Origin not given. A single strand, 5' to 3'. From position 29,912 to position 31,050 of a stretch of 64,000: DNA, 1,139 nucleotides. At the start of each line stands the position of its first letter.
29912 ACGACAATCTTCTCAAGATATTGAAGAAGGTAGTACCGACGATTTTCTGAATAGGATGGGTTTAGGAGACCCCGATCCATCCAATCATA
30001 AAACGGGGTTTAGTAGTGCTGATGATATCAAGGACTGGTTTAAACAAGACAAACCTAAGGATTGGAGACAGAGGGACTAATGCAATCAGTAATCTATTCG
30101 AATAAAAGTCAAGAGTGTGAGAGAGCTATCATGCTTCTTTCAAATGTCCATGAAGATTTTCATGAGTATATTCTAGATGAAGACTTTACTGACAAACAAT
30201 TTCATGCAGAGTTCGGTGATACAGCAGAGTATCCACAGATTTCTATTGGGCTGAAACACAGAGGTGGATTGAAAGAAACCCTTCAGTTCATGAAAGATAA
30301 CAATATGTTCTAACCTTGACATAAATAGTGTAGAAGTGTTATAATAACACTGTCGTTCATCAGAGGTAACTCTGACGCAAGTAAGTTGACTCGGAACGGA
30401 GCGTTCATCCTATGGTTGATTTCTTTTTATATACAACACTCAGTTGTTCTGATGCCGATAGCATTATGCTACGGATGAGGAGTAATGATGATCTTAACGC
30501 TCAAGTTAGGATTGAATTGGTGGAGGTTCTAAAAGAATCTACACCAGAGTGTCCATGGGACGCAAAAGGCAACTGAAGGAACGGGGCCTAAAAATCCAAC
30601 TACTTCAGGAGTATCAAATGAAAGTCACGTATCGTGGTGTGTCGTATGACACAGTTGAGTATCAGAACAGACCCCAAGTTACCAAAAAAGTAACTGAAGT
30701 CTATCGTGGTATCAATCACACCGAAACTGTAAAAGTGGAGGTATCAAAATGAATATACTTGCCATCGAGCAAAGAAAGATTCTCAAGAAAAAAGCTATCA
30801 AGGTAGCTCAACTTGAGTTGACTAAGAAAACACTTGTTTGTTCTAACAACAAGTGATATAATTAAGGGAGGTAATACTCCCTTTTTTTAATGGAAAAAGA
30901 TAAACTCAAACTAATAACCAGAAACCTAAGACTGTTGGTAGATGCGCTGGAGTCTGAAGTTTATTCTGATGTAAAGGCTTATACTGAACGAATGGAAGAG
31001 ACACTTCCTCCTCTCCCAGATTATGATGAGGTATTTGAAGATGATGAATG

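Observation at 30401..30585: A 54-codon ORF nested inside the riboswitch aptamer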

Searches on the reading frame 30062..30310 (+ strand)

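Call 18: search_protein_families(library=pfam, proteins=[window:30062-30310:+], max_evalue=1)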
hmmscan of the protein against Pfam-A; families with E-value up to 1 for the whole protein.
window:30062-30310:+ (83 aa): 2 families
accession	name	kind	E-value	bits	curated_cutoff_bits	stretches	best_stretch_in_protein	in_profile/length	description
PF00462.30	Glutaredoxin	-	0.016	15.8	22.9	1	19-66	12-59/60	Glutaredoxin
PF16501.10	SCAPER_N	-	0.03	14.7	25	1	8-37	31-60/98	S phase cyclin A-associated protein in the endoplasmic reticulum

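Call 19: search_protein_families(library=phrogs, proteins=[window:30062-30310:+], max_evalue=0.01)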
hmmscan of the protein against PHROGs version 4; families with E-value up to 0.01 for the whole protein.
window:30062-30310:+ (83 aa): 1 family
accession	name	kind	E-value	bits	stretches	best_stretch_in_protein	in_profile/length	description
phrog_22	-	DNA, RNA and nucleotide metabolism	1.2e-12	49.2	1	3-82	68-149/162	thioredoxin domain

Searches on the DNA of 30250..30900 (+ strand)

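Call 4: search_rna_families(source=window, start=30250, end=30800, threshold=evalue, max_evalue=10, show_alignments=6)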
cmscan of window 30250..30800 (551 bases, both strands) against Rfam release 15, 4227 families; matches with E-value up to 10: 6.
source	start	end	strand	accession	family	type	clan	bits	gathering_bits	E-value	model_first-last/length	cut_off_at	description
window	30352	30402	+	RF01739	Glutamine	Cis-reg; riboswitch;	-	29.4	35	0.00024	1-53/53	no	Glutamine riboswitch aptamer (glnA leader)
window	30266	30509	+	RF02101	HULC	Gene; lncRNA;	-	23.5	45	6.5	1-241/241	no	Highly up-regulated in liver cancer conserved region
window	30270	30369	-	RF01505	Afu_264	Gene; snRNA; snoRNA; CD-box;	-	17.6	40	0.64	1-103/103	no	A. fumigatus snoRNA Afu_264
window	30478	30541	+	RF01137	sR21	Gene; snRNA; snoRNA; CD-box;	-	17.1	45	1.8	1-67/67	no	Small nucleolar RNA sR21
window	30480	30503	+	RF00493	snoU2-30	Gene; snRNA; snoRNA; CD-box;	-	14.8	60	9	1-70/70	no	Small nucleolar RNA U2-30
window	30656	30672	+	RF03092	Ocean-VII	Gene; sRNA;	-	9.5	53.5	8.1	1-41/41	no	Ocean-VII RNA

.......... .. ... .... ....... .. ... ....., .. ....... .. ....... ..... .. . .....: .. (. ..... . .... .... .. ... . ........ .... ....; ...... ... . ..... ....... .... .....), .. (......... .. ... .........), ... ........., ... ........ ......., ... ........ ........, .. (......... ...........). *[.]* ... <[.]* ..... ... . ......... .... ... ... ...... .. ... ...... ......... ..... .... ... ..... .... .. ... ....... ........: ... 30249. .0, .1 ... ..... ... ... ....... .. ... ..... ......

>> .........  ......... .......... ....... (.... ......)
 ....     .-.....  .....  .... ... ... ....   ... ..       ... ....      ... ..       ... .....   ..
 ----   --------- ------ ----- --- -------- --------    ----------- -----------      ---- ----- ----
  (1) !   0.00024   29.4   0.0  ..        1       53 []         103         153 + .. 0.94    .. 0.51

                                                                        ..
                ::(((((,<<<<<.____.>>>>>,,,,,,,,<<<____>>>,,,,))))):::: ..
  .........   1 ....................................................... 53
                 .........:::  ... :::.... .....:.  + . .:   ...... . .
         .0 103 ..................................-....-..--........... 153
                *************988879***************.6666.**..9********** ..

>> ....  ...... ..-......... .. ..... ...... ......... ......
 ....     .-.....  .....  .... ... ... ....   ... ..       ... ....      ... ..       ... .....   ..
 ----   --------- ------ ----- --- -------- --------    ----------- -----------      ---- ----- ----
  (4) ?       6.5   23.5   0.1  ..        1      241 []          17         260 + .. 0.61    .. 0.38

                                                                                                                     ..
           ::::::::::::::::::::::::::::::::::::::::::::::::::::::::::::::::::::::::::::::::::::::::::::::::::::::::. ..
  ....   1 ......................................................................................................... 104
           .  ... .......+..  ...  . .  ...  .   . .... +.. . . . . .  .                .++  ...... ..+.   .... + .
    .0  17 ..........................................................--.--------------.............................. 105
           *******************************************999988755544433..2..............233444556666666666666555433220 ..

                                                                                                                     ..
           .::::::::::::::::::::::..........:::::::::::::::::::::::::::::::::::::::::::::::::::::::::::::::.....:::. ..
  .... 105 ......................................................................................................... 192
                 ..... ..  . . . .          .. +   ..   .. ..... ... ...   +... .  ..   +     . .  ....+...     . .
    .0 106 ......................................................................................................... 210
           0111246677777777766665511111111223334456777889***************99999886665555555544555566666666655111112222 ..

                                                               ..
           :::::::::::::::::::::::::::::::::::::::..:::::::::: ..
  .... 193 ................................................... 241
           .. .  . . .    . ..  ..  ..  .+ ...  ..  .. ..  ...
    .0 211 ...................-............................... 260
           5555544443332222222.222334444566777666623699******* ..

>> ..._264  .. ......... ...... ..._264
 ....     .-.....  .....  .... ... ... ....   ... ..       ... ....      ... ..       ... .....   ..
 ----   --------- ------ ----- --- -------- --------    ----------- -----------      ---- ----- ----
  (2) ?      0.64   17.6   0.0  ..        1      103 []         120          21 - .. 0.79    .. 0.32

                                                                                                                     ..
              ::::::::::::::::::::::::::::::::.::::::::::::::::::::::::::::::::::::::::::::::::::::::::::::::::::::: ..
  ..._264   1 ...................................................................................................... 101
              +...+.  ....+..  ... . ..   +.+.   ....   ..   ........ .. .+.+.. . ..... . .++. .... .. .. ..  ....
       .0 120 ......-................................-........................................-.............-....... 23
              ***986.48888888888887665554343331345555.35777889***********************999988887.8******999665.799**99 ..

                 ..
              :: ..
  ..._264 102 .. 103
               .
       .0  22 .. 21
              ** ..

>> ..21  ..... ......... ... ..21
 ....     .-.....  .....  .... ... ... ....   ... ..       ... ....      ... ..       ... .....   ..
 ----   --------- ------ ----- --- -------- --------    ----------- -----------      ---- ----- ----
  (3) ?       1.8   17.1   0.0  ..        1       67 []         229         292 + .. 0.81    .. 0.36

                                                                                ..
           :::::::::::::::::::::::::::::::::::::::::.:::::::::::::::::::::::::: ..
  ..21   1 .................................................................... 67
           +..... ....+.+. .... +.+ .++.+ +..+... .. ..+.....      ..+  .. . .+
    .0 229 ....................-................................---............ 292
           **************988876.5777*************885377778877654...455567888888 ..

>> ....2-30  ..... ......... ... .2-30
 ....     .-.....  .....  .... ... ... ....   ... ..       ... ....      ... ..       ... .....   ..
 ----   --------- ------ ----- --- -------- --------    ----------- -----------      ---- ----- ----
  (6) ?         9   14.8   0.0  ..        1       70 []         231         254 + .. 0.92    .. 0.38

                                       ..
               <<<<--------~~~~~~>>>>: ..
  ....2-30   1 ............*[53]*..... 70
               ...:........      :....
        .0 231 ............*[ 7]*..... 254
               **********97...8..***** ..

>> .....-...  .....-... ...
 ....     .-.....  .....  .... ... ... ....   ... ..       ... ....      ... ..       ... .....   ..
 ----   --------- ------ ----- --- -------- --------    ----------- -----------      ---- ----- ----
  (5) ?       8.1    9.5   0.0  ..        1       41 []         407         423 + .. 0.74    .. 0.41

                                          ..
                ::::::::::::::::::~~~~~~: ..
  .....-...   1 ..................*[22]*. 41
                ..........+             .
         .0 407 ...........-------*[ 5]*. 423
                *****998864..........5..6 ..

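Call 7: search_dna_similar(query=window:30300-30900:+, collection=phages, mode=distant, max_rows=40)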
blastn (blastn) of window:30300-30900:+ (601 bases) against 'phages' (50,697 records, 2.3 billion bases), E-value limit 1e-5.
Records with a match: 354; places in all: 354; records where one place covers at least 80% of the query: 0.
Best place of each record, by identity: 90-95% 1; 80-90% 104; 60-80% 249.
By first word of the organism name: Synechococcus 269; Cyanophage 59; Prochlorococcus 20; Marine 6.
By host as written in the record: - 127; Synechococcus 106; Synechococcus sp. WH7803 25; Synechococcus sp. 19; Synechococcus sp. WH 7803 10; Synechococcus sp. WH8102 9; Synechococcus sp. WH8109 6; Synechococcus sp. MW02 6; and 19 more.
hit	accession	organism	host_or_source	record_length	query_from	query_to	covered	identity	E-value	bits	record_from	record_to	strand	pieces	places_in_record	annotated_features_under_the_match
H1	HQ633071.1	Synechococcus phage S-SKS1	Synechococcus sp. WH7803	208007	17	341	54%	71.1%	2e-33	150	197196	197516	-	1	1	hypothetical protein (x2)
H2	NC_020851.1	Synechococcus phage S-SKS1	Synechococcus sp. WH7803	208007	17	341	54%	71.1%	2e-33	150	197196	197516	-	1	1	hypothetical protein (x2)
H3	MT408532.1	Synechococcus phage SynMITS9220M01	Synechococcus sp. MIT S9220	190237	41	314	46%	74.3%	2e-33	150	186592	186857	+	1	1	hypothetical protein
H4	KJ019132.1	Synechococcus phage ACG-2014b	-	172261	75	355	47%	72.1%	6e-33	148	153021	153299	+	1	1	hypothetical protein (x2)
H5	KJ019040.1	Synechococcus phage ACG-2014b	-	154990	75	355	47%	71.8%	7e-32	143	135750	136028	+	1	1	hypothetical protein (x2)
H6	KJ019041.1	Synechococcus phage ACG-2014b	-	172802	75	355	47%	71.8%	7e-32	143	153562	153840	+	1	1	hypothetical protein (x2)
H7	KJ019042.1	Synechococcus phage ACG-2014b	-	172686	75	355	47%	71.8%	7e-32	143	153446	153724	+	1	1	hypothetical protein (x2)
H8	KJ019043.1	Synechococcus phage ACG-2014b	-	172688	75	355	47%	71.8%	7e-32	143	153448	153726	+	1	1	hypothetical protein (x2)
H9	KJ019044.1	Synechococcus phage ACG-2014b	-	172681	75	355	47%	71.8%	7e-32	143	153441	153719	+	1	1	hypothetical protein (x2)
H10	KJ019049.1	Synechococcus phage ACG-2014b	-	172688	75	355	47%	71.8%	7e-32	143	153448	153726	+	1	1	hypothetical protein (x2)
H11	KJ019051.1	Synechococcus phage ACG-2014b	-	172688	75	355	47%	71.8%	7e-32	143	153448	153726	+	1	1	hypothetical protein (x2)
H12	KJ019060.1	Synechococcus phage ACG-2014b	-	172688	75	355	47%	71.8%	7e-32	143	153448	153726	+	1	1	hypothetical protein (x2)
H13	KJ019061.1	Synechococcus phage ACG-2014b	-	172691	75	355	47%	71.8%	7e-32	143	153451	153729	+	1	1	hypothetical protein (x2)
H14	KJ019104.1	Synechococcus phage ACG-2014b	-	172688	75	355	47%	71.8%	7e-32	143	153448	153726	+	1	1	hypothetical protein (x2)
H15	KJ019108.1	Synechococcus phage ACG-2014b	-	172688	75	355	47%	71.8%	7e-32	143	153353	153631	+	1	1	hypothetical protein (x2)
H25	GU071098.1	Synechococcus phage S-SSM7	Synechococcus sp. WH8109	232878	75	362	48%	67.3%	7e-13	82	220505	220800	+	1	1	hypothetical protein (x2)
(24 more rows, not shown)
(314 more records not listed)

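Call 10: get_annotated_region(hit=H1, flank=600)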
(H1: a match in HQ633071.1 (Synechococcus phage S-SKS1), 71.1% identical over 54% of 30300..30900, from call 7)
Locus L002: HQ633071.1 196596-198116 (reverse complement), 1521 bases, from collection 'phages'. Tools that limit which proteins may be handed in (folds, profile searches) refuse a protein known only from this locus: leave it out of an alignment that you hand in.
description: Synechococcus phage S-SKS1 genomic sequence.
organism: Synechococcus phage S-SKS1 (NCBI taxid 754042)
taxonomy: Viruses; Duplodnaviria; Heunggongvirae; Uroviricota; Caudoviricetes; Llyrvirus; Llyrvirus SSKS1
host: Synechococcus sp. WH7803; source: North Atlantic; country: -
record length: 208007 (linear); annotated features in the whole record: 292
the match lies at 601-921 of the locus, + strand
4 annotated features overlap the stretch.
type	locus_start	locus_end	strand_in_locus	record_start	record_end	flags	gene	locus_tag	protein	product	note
CDS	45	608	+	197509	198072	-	-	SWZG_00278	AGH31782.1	hypothetical protein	-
CDS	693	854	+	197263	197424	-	-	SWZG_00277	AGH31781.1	hypothetical protein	similar to gp197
CDS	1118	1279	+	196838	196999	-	-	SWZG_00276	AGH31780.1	hypothetical protein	-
CDS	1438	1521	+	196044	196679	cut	-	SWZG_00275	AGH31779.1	thymidylate synthase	-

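Call 11: get_annotated_region(hit=H3, flank=600)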
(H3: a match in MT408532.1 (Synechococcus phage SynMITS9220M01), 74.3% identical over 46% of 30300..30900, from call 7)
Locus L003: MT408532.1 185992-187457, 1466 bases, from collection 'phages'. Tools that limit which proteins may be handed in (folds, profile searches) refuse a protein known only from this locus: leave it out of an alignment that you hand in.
description: Synechococcus phage SynMITS9220M01, complete genome.
organism: Synechococcus phage SynMITS9220M01 (NCBI taxid 2736186)
taxonomy: Viruses; Duplodnaviria; Heunggongvirae; Uroviricota; Caudoviricetes; Kyanoviridae
host: Synechococcus sp. MIT S9220; source: seawater; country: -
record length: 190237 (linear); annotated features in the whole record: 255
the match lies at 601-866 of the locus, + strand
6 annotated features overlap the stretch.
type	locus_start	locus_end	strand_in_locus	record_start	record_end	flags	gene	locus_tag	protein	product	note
CDS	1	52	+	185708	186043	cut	-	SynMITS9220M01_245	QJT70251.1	hypothetical protein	conserved hypothetical protein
CDS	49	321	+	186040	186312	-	-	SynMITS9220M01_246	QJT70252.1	hypothetical protein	conserved hypothetical protein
CDS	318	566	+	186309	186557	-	-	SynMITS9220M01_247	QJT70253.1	glutaredoxin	-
CDS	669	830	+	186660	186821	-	-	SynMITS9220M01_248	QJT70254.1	hypothetical protein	gp197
CDS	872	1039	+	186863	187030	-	-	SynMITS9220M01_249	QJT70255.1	hypothetical protein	gp198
CDS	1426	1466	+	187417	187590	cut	-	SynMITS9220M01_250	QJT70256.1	hypothetical protein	hypothetical cyanophage protein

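Call 12: get_annotated_region(hit=H25, flank=600)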
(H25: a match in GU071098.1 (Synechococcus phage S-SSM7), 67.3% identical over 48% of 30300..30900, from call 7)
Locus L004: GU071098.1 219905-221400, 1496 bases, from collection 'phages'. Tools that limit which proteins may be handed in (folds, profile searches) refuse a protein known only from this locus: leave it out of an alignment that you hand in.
description: Synechococcus phage S-SSM7, complete genome.
organism: Synechococcus phage S-SSM7 (NCBI taxid 445686)
taxonomy: Viruses; Duplodnaviria; Heunggongvirae; Uroviricota; Caudoviricetes; Kyanoviridae; Lipsvirus; Lipsvirus ssm7
host: Synechococcus sp. WH8109; source: Sargasso Sea; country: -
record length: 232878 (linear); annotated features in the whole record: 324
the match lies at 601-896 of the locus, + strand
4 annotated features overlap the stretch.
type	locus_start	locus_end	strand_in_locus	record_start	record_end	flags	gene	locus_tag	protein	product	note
CDS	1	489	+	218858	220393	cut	-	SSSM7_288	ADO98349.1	hypothetical protein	T4-LIKE GC: 721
CDS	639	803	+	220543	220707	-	-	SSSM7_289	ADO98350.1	hypothetical protein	T4-LIKE GC: 430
CDS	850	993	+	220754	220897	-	-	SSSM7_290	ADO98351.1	hypothetical protein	T4-LIKE GC: 660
CDS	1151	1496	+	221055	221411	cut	-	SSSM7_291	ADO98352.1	DUF680 domain-containing protein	T4-LIKE GC: 241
